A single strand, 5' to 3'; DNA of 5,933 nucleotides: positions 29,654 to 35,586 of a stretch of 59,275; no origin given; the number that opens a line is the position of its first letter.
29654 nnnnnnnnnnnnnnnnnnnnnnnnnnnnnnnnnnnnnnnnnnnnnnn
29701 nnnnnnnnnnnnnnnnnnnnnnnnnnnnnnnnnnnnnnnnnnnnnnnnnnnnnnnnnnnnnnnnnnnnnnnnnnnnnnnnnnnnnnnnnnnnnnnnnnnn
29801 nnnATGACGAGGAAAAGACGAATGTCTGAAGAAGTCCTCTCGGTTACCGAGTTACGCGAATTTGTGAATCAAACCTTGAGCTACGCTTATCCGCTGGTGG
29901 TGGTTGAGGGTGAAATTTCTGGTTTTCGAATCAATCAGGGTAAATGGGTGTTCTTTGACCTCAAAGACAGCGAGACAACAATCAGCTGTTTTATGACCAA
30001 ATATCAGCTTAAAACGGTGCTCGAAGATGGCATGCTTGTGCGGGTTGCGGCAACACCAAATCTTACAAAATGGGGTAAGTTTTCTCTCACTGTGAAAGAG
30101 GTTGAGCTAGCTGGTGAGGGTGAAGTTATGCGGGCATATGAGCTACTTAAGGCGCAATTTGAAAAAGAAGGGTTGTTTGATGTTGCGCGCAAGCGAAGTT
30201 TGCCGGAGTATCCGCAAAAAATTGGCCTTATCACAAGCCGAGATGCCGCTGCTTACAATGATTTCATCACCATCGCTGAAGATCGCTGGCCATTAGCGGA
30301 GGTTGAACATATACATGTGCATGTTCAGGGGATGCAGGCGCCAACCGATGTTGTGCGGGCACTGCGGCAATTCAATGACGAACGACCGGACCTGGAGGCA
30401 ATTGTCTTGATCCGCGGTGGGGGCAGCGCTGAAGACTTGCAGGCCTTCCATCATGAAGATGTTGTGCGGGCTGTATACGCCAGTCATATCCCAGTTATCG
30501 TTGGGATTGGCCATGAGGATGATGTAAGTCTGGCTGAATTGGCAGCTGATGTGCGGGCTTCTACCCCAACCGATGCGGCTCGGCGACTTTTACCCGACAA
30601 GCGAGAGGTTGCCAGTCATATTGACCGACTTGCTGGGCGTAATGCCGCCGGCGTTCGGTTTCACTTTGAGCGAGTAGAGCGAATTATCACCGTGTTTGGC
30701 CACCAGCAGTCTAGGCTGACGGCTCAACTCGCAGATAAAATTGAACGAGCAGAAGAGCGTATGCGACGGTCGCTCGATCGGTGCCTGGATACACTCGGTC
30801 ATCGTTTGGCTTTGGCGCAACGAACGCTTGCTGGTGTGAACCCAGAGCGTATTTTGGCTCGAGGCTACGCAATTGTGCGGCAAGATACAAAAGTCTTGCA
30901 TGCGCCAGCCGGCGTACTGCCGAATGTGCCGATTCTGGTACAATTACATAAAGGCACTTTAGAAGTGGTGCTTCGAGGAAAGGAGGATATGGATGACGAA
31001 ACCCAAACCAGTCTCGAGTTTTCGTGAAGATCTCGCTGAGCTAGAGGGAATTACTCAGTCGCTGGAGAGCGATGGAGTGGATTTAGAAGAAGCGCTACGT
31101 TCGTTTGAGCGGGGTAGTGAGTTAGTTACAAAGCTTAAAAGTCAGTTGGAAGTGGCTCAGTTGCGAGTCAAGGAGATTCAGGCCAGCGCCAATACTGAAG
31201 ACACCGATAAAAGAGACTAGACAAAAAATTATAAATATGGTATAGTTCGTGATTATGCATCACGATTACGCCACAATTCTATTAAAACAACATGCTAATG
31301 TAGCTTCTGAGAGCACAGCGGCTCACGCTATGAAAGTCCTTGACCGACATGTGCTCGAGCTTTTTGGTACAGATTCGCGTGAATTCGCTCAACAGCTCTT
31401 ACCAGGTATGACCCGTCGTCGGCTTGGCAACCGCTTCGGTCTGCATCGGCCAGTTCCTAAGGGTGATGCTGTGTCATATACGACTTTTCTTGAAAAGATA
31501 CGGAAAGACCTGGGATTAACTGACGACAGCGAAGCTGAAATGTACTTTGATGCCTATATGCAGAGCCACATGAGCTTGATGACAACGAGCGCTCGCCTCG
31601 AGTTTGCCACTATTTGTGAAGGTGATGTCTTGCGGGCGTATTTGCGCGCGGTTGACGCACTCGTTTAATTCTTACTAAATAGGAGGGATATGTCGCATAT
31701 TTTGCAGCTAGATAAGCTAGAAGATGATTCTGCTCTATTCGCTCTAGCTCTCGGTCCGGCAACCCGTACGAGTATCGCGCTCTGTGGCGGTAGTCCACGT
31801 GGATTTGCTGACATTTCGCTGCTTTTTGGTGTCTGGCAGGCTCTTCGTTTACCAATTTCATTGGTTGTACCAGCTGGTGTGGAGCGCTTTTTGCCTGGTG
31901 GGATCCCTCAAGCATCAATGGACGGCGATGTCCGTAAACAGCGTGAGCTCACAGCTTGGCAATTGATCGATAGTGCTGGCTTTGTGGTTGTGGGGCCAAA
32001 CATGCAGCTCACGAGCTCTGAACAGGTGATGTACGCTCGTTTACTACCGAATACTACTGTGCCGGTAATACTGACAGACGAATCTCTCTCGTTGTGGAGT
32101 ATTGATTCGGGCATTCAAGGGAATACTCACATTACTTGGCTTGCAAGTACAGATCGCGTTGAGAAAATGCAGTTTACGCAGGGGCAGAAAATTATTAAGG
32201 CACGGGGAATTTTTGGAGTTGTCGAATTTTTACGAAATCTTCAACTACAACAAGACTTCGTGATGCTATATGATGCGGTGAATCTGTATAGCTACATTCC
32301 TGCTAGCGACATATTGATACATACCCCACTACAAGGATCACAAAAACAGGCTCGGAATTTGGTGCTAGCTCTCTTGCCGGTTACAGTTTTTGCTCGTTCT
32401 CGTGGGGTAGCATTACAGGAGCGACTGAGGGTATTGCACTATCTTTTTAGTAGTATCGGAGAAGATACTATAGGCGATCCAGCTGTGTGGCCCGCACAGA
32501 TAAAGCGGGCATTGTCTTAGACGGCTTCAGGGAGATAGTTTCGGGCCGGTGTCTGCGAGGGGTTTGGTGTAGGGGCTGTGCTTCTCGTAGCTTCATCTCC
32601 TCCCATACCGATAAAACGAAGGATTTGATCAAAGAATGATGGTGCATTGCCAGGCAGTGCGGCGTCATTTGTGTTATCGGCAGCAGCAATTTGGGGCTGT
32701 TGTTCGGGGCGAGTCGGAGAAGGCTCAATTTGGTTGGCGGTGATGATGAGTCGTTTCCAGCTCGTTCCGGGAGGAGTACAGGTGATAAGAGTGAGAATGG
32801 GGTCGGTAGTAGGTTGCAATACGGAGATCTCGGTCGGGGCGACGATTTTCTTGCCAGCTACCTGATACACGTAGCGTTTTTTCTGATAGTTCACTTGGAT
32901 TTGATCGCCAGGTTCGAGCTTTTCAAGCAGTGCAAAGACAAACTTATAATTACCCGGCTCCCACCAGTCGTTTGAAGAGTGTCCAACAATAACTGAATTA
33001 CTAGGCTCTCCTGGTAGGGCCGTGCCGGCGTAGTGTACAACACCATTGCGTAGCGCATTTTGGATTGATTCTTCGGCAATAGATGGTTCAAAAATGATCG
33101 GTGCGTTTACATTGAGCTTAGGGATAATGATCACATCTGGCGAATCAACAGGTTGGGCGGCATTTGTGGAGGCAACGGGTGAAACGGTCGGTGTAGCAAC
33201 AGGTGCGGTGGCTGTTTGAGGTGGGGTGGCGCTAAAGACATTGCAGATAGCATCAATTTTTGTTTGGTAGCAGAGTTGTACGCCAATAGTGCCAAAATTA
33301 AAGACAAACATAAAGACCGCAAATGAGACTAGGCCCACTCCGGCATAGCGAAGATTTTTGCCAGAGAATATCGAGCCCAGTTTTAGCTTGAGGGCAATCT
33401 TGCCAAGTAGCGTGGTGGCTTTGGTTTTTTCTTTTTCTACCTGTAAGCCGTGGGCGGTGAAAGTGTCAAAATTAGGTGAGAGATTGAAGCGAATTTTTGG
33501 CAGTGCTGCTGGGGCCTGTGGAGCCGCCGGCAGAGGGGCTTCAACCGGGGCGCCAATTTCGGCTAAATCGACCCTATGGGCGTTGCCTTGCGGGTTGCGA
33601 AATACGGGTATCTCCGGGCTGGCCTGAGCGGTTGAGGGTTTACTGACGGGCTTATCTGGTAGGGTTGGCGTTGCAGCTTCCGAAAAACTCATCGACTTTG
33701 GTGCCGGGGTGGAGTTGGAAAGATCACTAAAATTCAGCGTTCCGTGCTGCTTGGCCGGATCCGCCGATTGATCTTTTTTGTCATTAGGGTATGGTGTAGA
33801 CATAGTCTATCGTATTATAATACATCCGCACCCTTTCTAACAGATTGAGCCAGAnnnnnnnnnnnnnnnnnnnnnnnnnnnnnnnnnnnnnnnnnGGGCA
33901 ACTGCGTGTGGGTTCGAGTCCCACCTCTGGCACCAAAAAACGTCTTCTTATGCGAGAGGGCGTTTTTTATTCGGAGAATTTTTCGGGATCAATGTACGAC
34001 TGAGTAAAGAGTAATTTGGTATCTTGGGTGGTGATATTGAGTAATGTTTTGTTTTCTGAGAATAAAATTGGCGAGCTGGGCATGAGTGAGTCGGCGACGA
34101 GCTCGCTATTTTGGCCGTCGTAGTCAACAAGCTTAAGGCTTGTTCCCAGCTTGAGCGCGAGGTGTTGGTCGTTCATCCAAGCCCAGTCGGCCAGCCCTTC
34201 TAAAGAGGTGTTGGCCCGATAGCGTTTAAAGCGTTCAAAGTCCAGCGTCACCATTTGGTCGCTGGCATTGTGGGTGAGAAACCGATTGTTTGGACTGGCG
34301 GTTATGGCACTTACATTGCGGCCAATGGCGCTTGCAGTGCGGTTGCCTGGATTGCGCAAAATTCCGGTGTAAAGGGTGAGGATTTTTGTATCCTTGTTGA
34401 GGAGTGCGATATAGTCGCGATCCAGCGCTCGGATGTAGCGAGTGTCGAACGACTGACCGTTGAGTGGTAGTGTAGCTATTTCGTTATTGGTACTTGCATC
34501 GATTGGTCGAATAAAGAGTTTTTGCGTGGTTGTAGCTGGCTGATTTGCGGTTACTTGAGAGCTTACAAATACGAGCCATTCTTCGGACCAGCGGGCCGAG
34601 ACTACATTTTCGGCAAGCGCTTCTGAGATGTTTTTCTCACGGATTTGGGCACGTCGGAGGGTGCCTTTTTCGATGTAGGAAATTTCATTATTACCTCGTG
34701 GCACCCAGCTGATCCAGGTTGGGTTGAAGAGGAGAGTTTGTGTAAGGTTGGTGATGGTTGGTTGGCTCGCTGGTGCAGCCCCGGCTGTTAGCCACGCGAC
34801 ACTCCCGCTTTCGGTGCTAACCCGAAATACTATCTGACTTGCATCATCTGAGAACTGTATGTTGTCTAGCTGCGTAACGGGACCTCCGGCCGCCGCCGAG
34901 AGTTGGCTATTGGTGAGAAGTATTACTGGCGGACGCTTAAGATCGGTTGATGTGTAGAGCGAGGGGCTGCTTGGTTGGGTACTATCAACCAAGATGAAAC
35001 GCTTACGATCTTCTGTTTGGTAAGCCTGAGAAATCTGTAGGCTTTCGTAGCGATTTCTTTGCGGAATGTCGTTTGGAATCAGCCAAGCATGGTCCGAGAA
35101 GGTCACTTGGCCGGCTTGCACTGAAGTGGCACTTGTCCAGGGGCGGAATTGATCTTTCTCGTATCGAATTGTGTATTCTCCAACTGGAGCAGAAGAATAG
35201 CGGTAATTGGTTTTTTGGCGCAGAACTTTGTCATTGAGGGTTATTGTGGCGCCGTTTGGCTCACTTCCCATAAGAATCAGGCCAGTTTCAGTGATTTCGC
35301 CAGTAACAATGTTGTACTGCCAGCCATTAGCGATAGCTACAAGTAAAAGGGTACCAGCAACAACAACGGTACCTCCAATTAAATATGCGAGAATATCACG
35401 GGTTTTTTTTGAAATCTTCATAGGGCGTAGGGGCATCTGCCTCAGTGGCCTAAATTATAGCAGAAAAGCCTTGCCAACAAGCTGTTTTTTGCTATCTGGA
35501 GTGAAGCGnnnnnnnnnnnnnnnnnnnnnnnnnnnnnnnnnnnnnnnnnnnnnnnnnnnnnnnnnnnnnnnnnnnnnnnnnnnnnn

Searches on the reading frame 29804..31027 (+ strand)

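Call 35: search_protein_families(library=pfam, proteins=[window:29804-31027:+], max_evalue=0.0001)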
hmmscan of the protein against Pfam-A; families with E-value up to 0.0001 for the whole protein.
window:29804-31027:+ (407 aa): 3 families
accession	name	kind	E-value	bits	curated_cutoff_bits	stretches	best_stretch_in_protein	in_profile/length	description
PF02601.20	Exonuc_VII_L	-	2.3e-70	238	35.9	2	124-312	1-188/315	Exonuclease VII, large subunit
PF13742.12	tRNA_anti_2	-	1.4e-14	54.5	27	1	12-101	1-95/95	OB-fold nucleic acid binding domain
PF01336.31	tRNA_anti-codon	-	3.4e-09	36.9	27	1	32-102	1-74/75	OB-fold nucleic acid binding domain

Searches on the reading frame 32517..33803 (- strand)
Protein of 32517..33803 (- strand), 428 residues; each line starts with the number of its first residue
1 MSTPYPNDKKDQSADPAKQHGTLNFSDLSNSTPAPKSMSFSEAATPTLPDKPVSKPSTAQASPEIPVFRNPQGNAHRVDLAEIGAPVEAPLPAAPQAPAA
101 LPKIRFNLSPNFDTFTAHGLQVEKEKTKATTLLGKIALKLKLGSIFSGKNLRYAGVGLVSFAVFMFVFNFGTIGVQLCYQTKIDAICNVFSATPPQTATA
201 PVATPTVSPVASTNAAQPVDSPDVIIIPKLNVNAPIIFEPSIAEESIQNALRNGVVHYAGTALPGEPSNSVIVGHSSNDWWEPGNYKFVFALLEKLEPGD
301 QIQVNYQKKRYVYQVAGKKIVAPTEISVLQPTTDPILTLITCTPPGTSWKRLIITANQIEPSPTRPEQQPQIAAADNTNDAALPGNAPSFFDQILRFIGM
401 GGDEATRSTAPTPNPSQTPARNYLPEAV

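Call 35: search_protein_families(library=pfam, proteins=[window:32517-33803:-], max_evalue=0.0001)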
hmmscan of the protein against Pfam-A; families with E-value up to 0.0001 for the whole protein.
window:32517-33803:- (428 aa): 1 family
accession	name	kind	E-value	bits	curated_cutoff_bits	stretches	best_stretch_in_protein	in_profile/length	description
PF04203.18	Sortase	-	1.9e-28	99.1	26.6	1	225-357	1-123/125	Sortase domain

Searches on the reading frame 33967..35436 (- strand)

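Call 35: search_protein_families(library=pfam, proteins=[window:33967-35436:-], max_evalue=0.0001)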
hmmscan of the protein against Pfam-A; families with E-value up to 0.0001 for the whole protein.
window:33967-35436:- (489 aa): 1 family
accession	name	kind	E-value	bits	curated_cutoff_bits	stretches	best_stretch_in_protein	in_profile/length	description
PF08308.17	PEGA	-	8.4e-07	29.2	20.8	1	54-112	4-61/71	PEGA domain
